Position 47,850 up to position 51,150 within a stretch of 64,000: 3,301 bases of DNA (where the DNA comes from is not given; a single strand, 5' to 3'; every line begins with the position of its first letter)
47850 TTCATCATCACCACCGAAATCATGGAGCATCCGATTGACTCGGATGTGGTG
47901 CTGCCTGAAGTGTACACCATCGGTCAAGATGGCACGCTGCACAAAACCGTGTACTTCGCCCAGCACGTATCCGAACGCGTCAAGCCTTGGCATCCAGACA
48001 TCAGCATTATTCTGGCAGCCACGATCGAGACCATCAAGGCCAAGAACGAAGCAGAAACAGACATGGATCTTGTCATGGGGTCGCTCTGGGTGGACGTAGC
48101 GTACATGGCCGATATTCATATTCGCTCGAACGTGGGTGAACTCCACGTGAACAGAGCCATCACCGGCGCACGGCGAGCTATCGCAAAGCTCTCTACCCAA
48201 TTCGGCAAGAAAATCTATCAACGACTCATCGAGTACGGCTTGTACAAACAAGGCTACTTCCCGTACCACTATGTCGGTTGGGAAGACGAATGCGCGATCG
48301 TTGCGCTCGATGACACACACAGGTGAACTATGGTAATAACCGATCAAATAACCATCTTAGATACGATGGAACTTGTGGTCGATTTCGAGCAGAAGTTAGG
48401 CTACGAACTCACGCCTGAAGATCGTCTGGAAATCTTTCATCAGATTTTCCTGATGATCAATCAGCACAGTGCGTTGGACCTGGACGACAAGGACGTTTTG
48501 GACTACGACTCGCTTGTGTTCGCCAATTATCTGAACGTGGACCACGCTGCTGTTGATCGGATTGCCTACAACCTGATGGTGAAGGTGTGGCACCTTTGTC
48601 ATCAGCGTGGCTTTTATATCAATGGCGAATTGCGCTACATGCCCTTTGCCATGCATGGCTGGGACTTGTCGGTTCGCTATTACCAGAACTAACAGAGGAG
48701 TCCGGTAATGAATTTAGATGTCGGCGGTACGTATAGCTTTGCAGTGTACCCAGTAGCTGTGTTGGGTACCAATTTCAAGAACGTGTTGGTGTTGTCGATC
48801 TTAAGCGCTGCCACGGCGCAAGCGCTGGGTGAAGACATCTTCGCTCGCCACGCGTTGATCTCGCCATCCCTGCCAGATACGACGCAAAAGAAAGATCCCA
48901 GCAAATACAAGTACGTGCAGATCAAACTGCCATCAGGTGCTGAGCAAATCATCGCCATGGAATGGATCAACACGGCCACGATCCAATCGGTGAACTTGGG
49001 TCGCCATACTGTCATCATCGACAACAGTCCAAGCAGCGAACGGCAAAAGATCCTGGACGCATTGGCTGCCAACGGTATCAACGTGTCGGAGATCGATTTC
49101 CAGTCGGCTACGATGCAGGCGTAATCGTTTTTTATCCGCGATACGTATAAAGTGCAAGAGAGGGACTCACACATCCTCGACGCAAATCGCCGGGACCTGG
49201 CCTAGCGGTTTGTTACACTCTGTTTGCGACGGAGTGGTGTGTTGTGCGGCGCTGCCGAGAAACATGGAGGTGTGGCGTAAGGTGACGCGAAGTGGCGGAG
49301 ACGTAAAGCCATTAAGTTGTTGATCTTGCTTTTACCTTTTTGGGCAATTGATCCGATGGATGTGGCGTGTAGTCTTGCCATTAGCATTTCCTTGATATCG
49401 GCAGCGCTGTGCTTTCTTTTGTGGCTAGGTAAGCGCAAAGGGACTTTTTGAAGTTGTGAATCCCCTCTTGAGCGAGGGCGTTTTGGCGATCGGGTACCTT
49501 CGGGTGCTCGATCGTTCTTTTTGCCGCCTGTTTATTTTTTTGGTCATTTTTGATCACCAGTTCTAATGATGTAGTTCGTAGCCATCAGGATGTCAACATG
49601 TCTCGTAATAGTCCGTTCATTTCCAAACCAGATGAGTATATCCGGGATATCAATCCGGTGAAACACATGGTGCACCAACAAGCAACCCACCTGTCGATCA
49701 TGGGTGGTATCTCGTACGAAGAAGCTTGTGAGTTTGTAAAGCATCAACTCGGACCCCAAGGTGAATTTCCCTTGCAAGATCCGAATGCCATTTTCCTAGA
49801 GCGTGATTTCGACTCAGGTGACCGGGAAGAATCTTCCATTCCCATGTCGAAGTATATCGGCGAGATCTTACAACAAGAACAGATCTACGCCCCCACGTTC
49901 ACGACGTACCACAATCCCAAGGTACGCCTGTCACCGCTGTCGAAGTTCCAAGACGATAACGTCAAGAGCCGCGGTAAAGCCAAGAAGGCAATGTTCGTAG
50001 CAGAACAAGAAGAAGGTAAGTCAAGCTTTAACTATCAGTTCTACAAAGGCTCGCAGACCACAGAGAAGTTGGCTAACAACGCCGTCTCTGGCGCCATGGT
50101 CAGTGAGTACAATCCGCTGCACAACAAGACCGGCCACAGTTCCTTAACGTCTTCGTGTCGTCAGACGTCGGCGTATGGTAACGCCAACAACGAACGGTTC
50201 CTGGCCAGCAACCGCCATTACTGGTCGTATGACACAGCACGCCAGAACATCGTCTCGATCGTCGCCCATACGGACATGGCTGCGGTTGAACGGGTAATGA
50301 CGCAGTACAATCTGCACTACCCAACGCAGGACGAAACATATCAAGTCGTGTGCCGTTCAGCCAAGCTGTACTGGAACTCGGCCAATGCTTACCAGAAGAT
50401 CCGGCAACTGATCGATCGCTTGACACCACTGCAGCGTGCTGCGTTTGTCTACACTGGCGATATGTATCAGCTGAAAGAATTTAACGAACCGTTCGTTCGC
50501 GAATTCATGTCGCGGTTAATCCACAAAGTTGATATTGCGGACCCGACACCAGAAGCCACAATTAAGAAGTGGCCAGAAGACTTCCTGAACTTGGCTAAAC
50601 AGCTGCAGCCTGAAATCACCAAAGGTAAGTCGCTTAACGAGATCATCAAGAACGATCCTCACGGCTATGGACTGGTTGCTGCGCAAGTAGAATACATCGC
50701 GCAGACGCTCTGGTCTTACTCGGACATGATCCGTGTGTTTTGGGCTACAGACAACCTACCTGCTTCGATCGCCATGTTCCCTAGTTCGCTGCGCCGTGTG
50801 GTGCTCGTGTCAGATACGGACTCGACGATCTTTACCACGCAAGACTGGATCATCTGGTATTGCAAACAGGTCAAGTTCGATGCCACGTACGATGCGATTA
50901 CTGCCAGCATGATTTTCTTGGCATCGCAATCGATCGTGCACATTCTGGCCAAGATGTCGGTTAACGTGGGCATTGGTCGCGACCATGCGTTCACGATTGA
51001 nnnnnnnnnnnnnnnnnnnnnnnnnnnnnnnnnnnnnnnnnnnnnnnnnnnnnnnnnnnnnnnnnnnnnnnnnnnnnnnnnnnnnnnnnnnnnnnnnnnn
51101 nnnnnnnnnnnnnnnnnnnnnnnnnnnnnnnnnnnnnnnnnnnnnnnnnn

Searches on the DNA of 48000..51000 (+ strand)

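Call 3: search_rna_families(source=window, start=48000, end=51000, threshold=evalue, max_evalue=10, show_alignments=3)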
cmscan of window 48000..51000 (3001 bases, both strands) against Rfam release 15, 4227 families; matches with E-value up to 10: 1.
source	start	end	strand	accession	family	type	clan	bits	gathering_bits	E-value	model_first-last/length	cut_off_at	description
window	48756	48806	+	RF00289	SNORND104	Gene; snRNA; snoRNA; CD-box;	CL00077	14.2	40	8.2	1-70/70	no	Small nucleolar RNA SNORD104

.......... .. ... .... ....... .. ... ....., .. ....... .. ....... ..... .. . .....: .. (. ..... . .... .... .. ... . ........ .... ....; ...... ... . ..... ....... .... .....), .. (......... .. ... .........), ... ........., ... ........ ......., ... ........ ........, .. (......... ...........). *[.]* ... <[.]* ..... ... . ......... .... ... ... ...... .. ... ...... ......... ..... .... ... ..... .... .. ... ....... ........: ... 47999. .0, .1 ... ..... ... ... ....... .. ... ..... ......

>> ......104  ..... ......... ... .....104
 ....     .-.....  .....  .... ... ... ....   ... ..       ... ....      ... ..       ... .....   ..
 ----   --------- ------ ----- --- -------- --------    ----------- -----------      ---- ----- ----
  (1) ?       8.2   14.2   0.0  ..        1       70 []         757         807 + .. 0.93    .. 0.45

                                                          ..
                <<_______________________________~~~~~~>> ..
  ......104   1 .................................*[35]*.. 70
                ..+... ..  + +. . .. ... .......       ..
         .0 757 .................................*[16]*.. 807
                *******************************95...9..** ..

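Call 6: search_dna_similar(query=window:49100-49620:+, collection=phages, mode=distant, max_rows=40)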
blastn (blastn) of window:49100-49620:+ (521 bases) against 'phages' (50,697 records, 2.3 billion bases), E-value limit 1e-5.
No match.

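Call 51: build_rna_model(alignment_id=A4)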
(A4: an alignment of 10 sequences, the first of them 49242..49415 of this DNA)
Model R1 built from alignment A4 (10 sequences, 196 columns); structure: RNAalifold consensus.
model positions 175; base pairs 37; branch points 1; effective number of sequences 3.93; information 0.59 bits per position. Calibrated on 0.2 Mb of random sequence (short: E-values are rough).
structure used (alignment columns):
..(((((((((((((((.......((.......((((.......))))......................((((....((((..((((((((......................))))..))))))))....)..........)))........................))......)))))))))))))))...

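Call 52: search_with_rna_model(model_id=R1, sources=[L026, L027, window], filters=off, max_evalue=10, show_alignments=4)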
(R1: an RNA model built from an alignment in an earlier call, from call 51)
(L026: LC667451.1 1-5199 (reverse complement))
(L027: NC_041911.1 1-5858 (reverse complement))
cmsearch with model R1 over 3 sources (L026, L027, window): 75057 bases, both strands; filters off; matches with E-value up to 10: 121.
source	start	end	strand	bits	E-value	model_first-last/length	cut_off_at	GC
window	49242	49415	+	162.3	4e-43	1-175/175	no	0.5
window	42410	42487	-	14.3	0.016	1-175/175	no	0.51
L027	5155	5183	-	13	0.036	1-175/175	no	0.62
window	15154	15190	+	13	0.036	1-175/175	no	0.59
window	49241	49414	-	12.9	0.037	1-175/175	no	0.51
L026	2387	2415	-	11.9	0.07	1-175/175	no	0.66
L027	5156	5184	+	11.1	0.12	1-175/175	no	0.66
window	56618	56649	+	10.4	0.18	1-175/175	no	0.53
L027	3083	3152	-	10.4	0.18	1-175/175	no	0.49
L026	2386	2418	+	10.3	0.2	1-175/175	no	0.61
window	61779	61893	+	9.5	0.32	1-175/175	no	0.47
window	59127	59158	+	9.5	0.33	1-175/175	no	0.66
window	1739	1832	+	9.3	0.37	1-175/175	no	0.57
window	37927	38006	-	8.8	0.49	1-175/175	no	0.57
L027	1665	1714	+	8.8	0.5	1-175/175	no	0.46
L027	3084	3153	+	6.2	2.5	1-175/175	no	0.49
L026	3077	3095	-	5.9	3.2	1-175/175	no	0.47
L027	5727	5778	-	5.6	3.8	1-175/175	no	0.4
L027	1884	1917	+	5.5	3.9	1-175/175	no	0.68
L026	1217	1248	-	5.5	4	1-175/175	no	0.44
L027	1887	1922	-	5.5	4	1-175/175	no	0.64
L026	1510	1541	+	5.5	4.1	84-111/175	no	0.34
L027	399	503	-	5.1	5.1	1-175/175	no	0.44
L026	5126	5158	-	5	5.5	1-175/175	no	0.61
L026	3219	3244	-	5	5.6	1-175/175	no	0.54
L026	1865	1888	-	4.8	6.3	1-175/175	no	0.58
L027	2855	2899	+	4.6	7.3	1-175/175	no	0.49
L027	3328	3395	+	4.5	7.7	1-175/175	no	0.5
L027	5733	5776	+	4.4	8.3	1-175/175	no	0.36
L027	5813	5842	-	4.3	8.7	84-111/175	no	0.43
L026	1419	1481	+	4.1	9.5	1-175/175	no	0.62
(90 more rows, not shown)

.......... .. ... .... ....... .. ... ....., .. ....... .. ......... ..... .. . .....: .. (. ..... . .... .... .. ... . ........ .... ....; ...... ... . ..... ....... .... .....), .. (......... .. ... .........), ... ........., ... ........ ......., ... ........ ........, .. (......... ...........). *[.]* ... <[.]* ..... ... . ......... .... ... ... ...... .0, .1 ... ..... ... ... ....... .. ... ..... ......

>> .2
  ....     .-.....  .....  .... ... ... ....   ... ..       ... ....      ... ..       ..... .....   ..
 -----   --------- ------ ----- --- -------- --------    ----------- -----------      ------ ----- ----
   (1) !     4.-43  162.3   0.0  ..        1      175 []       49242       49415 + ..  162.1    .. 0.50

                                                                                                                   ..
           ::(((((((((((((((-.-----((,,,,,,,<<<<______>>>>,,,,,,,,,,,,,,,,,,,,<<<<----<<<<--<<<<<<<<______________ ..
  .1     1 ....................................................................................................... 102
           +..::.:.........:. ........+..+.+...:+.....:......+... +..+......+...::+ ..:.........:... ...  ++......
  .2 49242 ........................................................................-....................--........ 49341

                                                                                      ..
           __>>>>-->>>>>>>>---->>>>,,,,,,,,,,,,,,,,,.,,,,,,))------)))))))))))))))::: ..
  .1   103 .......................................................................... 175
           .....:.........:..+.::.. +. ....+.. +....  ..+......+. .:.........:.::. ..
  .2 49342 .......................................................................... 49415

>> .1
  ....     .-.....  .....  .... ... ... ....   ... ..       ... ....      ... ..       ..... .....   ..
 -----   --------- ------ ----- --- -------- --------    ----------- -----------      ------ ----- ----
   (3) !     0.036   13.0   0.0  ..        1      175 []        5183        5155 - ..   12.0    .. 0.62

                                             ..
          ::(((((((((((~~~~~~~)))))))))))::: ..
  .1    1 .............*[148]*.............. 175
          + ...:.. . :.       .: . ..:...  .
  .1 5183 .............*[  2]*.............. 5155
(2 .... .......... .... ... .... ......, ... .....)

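Call 89: build_rna_model(alignment_id=A5)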
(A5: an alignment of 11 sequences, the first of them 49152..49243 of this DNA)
Model R2 built from alignment A5 (11 sequences, 103 columns); structure: RNAalifold consensus.
model positions 93; base pairs 23; branch points 2; effective number of sequences 2.4; information 0.614 bits per position. Calibrated on 0.2 Mb of random sequence (short: E-values are rough).
structure used (alignment columns):
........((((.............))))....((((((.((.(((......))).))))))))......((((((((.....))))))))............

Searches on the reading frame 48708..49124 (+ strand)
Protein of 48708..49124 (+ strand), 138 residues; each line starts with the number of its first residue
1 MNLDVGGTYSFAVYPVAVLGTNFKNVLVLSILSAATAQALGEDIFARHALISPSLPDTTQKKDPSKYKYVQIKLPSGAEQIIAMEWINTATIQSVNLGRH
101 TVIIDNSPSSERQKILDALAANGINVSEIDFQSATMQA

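Call 7: search_protein_families(library=pfam, proteins=[window:48708-49124:+], max_evalue=0.01)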
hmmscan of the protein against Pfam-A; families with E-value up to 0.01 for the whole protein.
window:48708-49124:+ (138 aa): 1 family
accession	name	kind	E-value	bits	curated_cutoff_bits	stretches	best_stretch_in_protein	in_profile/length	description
PF20287.3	SH3DP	-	3.2e-31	107.9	25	1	4-125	2-122/122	SH3 fold domain associated with phage DNA polymerases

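Call 28: find_homologous_proteins(query=window:48708-49124:+, max_evalue=0.00001)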
Query window:48708-49124:+ (138 aa): 9 proteins with E <= 0.00001 among 89 candidates. Only proteins of 75 to 242 residues were searched: fused or split forms outside these lengths cannot appear, so this answer is no evidence that the protein stands alone or is whole; lengths 'longer' or 'shorter' looks for them.
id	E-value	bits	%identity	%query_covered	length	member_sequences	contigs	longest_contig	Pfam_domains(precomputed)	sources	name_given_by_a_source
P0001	5.1e-75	267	91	99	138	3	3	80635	PF20287.4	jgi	jgi:hypothetical protein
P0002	2.3e-65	236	80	100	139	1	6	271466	PF20287.4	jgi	jgi:hypothetical protein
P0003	5.6e-64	231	79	96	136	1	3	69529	PF20287.4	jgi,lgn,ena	-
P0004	4.4e-59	216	76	98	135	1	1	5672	PF20287.4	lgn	-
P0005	1.3e-54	201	69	96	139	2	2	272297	PF20287.4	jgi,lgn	jgi:hypothetical protein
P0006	2.5e-52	194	68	98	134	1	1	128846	PF20287.4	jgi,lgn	jgi:hypothetical protein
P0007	3.1e-49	184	69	98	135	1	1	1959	PF20287.4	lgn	-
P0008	3.7e-47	177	63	96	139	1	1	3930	PF20287.4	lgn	-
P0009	3.0e-46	174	63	98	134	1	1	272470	PF20287.4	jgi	jgi:hypothetical protein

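Call 29: find_encoding_contigs(protein=P0001, flank=1500, max_places=3)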
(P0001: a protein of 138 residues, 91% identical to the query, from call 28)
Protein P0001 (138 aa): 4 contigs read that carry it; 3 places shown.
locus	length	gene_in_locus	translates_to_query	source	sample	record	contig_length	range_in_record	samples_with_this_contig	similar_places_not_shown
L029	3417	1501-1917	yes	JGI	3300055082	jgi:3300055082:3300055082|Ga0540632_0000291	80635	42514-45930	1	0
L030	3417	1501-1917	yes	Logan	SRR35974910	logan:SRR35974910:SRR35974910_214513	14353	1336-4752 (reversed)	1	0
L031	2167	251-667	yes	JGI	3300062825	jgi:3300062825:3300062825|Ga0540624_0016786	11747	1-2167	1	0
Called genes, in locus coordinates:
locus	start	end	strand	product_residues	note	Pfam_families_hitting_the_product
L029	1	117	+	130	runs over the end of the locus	-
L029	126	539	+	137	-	-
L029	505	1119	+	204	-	-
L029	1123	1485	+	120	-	-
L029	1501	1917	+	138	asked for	PF20287:SH3DP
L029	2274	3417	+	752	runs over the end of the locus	PF20286:divDNApol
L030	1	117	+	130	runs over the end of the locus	-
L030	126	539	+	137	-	-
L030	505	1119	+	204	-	-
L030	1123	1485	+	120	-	-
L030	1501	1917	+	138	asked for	PF20287:SH3DP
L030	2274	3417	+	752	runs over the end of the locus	PF20286:divDNApol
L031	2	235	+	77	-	?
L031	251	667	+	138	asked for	PF20287:SH3DP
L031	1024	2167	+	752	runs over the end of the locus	PF20286:divDNApol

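Call 30: find_encoding_contigs(protein=P0002, flank=1500, max_places=3)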
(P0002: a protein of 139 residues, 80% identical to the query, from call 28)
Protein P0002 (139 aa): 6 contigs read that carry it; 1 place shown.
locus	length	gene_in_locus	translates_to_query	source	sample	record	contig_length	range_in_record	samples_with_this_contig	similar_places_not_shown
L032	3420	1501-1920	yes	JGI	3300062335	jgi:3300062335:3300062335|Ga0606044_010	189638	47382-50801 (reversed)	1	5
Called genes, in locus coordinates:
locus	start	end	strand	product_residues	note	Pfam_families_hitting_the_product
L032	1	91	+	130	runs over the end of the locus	-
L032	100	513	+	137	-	-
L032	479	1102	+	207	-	-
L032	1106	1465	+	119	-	-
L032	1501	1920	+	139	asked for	PF20287:SH3DP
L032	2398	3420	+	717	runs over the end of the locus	PF20286:divDNApol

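Call 31: find_encoding_contigs(protein=P0003, flank=1500, max_places=2)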
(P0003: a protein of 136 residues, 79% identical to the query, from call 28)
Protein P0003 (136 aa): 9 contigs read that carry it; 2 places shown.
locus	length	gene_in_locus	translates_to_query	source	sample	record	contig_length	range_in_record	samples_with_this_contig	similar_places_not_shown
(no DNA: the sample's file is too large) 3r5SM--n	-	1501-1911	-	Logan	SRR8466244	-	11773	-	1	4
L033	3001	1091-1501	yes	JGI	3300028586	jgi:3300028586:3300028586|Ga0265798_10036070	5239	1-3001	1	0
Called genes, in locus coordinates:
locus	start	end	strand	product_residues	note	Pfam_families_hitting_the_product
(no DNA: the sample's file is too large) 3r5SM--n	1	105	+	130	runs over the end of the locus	-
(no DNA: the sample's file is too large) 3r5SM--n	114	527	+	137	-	-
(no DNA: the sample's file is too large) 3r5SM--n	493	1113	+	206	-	-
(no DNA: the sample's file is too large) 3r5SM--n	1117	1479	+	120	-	-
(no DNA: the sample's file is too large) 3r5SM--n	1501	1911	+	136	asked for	PF20287:SH3DP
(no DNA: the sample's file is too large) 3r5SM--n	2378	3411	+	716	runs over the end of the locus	PF20286:divDNApol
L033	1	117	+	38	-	?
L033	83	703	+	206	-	-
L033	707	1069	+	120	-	-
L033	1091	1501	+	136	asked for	PF20287:SH3DP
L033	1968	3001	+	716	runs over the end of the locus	PF20286:divDNApol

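Call 32: find_encoding_contigs(protein=P0004, flank=1500, max_places=2)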
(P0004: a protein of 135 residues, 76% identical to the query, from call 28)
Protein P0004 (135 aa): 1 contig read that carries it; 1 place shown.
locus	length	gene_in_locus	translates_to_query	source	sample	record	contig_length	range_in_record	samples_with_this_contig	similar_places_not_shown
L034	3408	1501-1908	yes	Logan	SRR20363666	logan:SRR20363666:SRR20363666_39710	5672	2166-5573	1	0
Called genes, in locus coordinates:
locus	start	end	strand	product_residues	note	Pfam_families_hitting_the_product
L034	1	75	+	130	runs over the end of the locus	-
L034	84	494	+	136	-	-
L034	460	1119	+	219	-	-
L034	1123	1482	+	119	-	-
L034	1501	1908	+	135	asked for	PF20287:SH3DP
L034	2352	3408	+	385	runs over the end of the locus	?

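Call 33: find_encoding_contigs(protein=P0005, flank=1500, max_places=2)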
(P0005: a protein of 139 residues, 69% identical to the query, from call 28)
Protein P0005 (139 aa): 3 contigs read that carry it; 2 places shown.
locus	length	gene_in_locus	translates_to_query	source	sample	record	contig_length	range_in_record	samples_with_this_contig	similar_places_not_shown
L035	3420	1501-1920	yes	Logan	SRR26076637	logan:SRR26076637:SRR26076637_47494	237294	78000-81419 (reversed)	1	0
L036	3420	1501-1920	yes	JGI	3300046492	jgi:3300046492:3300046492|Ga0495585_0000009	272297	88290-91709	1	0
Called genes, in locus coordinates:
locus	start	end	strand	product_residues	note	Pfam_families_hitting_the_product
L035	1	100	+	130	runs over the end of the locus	-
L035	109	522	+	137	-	-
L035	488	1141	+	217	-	-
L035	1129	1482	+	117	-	-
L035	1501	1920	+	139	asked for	PF20287:SH3DP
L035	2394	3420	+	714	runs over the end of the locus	PF20286:divDNApol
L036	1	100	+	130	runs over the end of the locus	-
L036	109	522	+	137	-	-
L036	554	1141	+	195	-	-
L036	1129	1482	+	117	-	-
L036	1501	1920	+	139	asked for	PF20287:SH3DP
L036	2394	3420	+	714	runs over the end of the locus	PF20286:divDNApol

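Call 34: find_encoding_contigs(protein=P0007, flank=1500, max_places=2)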
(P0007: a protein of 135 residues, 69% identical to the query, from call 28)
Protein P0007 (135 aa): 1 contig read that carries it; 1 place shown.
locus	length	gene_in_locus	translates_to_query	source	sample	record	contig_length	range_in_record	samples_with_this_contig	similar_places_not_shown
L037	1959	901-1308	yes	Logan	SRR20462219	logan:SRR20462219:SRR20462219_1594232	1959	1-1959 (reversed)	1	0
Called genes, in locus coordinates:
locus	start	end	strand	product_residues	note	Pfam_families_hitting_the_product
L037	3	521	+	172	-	?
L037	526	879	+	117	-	-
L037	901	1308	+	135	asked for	PF20287:SH3DP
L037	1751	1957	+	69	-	?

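Call 35: find_encoding_contigs(protein=P0008, flank=1500, max_places=2)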
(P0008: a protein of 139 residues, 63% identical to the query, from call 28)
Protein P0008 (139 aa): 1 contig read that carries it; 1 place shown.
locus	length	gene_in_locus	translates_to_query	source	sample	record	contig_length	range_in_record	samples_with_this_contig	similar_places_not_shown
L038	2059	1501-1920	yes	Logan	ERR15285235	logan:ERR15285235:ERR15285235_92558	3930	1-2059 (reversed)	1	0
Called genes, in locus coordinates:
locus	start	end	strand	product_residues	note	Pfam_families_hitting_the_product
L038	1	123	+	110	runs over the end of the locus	-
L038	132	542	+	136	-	-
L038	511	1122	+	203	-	-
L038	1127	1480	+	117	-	-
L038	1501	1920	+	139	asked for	PF20287:SH3DP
